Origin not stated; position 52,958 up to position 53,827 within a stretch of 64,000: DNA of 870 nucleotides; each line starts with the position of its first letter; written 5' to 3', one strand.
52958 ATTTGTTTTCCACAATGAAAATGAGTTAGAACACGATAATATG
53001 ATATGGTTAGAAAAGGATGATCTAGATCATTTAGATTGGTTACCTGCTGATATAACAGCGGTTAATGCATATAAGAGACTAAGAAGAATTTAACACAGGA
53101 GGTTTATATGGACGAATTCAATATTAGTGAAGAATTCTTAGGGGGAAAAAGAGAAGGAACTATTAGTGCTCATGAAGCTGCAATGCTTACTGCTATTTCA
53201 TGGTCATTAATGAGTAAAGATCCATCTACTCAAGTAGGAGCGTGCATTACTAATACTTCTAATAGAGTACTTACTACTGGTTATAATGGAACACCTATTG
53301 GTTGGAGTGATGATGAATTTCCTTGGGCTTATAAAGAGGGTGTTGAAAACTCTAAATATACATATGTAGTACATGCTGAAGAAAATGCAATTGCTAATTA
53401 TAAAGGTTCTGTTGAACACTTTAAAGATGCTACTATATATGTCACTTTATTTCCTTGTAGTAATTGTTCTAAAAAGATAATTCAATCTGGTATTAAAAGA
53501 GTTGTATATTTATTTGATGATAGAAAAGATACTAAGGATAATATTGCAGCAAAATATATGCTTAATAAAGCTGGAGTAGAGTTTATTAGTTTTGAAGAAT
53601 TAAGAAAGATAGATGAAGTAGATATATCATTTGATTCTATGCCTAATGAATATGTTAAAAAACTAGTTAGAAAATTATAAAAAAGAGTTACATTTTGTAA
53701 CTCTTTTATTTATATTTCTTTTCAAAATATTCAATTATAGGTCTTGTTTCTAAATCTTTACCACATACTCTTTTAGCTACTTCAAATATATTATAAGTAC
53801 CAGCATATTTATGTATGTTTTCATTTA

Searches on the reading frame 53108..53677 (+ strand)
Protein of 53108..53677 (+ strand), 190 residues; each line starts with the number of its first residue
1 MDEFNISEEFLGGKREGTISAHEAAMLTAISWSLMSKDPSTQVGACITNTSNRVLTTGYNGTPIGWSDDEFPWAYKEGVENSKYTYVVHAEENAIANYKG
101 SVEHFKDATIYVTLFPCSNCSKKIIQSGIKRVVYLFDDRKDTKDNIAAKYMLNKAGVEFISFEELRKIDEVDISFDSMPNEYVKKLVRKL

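Call 44: search_protein_families(library=pfam, proteins=[window:53108-53677:+], max_evalue=0.001)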
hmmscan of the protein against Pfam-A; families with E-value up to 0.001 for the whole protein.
window:53108-53677:+ (190 aa): 4 families
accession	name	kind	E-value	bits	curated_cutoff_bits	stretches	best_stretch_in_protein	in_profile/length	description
PF00383.29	dCMP_cyt_deam_1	-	8.1e-24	83.9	25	1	21-135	3-101/102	Cytidine and deoxycytidylate deaminase zinc-binding region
PF14437.12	MafB19-deam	-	2e-14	54.1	27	1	40-141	22-106/142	MafB19-like deaminase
PF18750.7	SNAD4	-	0.0006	20.3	27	0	67-126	15-73/130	Secreted Novel AID/APOBEC-like Deaminase 4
PF18774.7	APOBEC4_like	-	0.0007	20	26.7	0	72-134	18-87/131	APOBEC4-like -AID/APOBEC-deaminase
